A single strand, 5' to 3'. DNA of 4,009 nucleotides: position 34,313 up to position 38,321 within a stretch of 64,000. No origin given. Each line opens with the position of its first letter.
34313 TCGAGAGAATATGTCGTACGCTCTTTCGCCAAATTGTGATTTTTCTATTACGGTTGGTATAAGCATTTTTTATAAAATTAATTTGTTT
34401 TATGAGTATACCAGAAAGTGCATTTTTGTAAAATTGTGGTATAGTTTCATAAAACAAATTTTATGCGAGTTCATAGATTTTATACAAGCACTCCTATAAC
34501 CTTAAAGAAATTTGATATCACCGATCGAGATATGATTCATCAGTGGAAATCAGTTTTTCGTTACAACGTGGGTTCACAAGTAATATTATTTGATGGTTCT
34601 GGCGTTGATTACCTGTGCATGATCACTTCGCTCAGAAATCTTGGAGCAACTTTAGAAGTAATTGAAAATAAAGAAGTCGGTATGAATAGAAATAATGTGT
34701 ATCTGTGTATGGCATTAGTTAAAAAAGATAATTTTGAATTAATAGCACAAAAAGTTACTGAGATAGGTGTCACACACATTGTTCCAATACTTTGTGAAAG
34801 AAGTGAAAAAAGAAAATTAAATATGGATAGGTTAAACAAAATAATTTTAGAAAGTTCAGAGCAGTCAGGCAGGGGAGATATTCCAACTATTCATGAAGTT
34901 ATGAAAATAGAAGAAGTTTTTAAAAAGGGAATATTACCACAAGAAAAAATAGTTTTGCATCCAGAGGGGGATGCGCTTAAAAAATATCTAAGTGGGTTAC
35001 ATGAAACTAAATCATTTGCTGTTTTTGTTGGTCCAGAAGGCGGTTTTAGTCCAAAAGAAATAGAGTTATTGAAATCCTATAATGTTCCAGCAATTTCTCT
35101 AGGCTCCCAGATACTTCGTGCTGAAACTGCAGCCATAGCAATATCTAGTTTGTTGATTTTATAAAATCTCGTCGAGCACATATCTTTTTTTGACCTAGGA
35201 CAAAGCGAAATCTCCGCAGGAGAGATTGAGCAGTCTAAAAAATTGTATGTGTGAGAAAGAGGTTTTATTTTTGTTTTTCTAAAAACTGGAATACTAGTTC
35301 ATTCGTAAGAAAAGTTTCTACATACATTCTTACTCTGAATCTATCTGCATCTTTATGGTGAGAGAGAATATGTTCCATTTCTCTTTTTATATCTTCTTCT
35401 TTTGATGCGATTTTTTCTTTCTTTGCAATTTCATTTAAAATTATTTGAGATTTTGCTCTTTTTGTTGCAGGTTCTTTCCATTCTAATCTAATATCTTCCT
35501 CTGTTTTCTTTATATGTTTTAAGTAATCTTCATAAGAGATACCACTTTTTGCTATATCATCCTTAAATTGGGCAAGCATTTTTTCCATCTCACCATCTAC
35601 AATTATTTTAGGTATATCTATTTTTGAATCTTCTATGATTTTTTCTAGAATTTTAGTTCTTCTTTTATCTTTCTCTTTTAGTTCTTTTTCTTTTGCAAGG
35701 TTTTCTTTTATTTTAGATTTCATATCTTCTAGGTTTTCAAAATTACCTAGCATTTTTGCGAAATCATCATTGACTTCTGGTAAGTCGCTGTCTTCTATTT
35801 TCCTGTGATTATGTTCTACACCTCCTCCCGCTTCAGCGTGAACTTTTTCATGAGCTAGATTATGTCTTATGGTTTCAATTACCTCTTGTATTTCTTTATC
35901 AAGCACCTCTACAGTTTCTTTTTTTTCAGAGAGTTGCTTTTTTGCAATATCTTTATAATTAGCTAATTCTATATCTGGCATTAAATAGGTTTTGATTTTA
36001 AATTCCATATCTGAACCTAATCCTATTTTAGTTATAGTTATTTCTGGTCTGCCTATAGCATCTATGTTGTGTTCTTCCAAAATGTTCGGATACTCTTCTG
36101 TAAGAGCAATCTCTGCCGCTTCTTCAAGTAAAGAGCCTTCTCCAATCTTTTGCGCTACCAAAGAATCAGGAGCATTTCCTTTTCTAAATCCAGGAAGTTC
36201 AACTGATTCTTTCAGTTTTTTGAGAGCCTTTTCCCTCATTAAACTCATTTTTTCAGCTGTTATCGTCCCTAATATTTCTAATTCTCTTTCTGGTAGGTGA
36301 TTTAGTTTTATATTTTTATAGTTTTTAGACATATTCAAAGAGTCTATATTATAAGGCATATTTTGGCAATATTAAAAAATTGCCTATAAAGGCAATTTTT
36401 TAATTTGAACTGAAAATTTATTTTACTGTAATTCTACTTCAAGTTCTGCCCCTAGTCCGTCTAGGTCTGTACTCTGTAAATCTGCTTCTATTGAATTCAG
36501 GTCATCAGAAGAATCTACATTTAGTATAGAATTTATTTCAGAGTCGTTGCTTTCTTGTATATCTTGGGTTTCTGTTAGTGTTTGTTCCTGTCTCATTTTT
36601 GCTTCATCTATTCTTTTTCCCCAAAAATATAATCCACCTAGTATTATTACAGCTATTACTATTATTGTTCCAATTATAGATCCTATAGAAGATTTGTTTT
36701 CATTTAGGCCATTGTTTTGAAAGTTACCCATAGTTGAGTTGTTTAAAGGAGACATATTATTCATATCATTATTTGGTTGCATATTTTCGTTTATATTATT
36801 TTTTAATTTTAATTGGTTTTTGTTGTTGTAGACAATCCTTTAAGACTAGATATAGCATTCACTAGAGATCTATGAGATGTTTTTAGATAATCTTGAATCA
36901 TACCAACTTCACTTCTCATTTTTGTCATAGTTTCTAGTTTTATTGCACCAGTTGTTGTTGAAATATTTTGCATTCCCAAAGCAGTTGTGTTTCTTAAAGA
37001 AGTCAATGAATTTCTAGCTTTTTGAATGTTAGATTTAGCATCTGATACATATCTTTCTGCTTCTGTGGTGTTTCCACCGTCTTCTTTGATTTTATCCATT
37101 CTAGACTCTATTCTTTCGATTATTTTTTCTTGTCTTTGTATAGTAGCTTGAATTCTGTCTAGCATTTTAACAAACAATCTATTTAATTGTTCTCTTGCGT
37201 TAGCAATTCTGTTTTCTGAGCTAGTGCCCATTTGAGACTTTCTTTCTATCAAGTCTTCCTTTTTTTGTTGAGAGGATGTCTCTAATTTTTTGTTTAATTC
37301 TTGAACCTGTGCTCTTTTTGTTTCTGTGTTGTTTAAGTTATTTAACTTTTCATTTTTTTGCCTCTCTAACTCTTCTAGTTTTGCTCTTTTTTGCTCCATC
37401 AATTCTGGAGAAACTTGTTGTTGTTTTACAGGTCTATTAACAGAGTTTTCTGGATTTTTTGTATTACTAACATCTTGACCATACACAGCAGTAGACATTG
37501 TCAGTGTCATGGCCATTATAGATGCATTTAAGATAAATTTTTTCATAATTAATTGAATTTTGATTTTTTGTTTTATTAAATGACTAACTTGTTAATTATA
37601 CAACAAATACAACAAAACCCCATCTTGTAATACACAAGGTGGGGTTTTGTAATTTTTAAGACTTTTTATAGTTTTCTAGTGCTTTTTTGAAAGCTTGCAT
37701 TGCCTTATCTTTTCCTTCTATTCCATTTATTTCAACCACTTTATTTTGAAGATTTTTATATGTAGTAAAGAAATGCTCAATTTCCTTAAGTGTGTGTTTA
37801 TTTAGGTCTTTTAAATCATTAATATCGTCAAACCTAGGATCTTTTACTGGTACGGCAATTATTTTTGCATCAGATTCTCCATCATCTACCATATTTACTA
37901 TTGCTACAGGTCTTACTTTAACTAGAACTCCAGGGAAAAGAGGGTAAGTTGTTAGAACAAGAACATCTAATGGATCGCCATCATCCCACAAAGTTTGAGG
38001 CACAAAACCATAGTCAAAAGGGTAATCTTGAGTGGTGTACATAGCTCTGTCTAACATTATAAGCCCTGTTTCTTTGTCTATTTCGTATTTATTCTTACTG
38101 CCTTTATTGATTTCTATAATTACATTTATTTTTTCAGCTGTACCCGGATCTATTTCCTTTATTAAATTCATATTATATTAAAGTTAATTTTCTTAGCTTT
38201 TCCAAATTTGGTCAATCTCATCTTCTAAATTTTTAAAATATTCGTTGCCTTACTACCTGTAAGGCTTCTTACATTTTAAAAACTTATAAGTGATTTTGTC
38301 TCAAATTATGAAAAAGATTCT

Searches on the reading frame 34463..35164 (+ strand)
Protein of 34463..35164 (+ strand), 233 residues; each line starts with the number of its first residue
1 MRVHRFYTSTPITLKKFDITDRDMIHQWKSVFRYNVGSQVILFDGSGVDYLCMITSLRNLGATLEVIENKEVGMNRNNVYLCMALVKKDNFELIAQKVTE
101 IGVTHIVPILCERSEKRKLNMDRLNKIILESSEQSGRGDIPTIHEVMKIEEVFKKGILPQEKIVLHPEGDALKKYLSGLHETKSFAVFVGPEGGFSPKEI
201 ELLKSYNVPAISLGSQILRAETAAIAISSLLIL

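Call 24: search_protein_families(library=pfam, proteins=[window:34463-35164:+], max_evalue=0.001)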
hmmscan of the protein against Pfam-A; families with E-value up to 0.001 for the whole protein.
window:34463-35164:+ (233 aa): 2 families
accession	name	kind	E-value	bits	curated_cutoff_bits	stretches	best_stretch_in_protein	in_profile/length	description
PF04452.19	Methyltrans_RNA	-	6.5e-44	149.9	23.9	1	77-231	5-164/165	RNA methyltransferase domain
PF20260.4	PUA_4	-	4.8e-06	27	23.9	1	28-65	9-46/48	RNA methyltransferase PUA domain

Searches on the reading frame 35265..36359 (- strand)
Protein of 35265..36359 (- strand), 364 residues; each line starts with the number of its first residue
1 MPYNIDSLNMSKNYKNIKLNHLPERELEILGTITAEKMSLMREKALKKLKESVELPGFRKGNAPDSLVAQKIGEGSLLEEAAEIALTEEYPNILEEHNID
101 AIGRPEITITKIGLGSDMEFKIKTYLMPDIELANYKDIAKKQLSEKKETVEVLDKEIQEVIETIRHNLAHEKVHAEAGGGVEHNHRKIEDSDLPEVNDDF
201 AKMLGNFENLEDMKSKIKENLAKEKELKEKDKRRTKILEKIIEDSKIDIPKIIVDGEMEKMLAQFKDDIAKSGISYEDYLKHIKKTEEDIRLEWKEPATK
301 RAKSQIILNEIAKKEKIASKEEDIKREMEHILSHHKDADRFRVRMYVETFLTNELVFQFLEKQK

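Call 24: search_protein_families(library=pfam, proteins=[window:35265-36359:-], max_evalue=0.001)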
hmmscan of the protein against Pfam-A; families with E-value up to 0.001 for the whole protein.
window:35265-36359:- (364 aa): 2 families
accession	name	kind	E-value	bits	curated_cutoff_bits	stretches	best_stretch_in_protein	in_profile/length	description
PF05697.18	Trigger_N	-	2.4e-29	102.9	22.2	1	17-163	3-143/144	Bacterial trigger factor protein (TF)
PF05698.19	Trigger_C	-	4.1e-26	92.4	22.7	1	210-341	2-134/162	Bacterial trigger factor protein (TF) C-terminus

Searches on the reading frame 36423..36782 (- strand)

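Call 77: search_protein_families(library=pfam, proteins=[window:36423-36782:-], max_evalue=0.0001)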
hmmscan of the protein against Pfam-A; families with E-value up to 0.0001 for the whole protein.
window:36423-36782:- (119 aa): 0 families

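Call 102: search_protein_families(library=ncbifam, proteins=[window:36423-36782:-], max_evalue=0.01)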
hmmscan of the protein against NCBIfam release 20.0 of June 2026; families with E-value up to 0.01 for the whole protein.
window:36423-36782:- (119 aa): 1 family
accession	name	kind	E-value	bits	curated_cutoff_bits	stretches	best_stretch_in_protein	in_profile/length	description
NF008173.0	PRK10920.1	equivalog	0.0012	18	313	1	26-99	31-105/390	uroporphyrinogen-III C-methyltransferase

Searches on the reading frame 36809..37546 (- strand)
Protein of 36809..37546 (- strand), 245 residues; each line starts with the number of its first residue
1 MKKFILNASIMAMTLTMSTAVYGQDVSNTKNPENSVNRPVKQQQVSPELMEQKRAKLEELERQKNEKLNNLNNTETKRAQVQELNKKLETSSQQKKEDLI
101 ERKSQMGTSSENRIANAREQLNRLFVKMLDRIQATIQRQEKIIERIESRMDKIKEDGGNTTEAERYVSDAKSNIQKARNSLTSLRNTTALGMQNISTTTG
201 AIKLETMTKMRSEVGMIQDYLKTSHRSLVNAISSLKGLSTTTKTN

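Call 24: search_protein_families(library=pfam, proteins=[window:36809-37546:-], max_evalue=0.001)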
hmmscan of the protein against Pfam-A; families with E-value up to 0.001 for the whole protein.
window:36809-37546:- (245 aa): 0 families

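Call 102: search_protein_families(library=ncbifam, proteins=[window:36809-37546:-], max_evalue=0.01)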
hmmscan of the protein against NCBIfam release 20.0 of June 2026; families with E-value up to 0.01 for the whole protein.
window:36809-37546:- (245 aa): 5 families
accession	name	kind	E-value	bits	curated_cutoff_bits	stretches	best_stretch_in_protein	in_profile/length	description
NF045487.1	ASRP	equivalog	3.3e-05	22.7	300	1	25-190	103-267/593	archaea-specific SMC-related protein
TIGR02168.1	SMC_prok_B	equivalog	0.00086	17.1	567.35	1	33-238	734-936/1181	chromosome segregation protein SMC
TIGR02169.1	SMC_prok_A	equivalog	0.0021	15.8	729.4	1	46-204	701-869/1165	chromosome segregation protein SMC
NF045780.1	TrlF_fam_ATP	equivalog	0.0027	16.5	350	1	41-206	599-768/944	TrlF family AAA-like ATPase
NF047515.1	SpiroCoCo_C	equivalog_domain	0.0078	15.4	125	0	40-236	85-259/313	SpiroCoCo family coiled-coil protein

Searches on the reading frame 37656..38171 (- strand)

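Call 24: search_protein_families(library=pfam, proteins=[window:37656-38171:-], max_evalue=0.001)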
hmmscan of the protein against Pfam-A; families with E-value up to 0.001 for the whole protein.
window:37656-38171:- (171 aa): 1 family
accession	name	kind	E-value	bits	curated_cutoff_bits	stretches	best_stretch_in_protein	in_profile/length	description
PF00719.24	Pyrophosphatase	-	4.4e-60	202.4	23.5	1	17-169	1-153/153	Inorganic pyrophosphatase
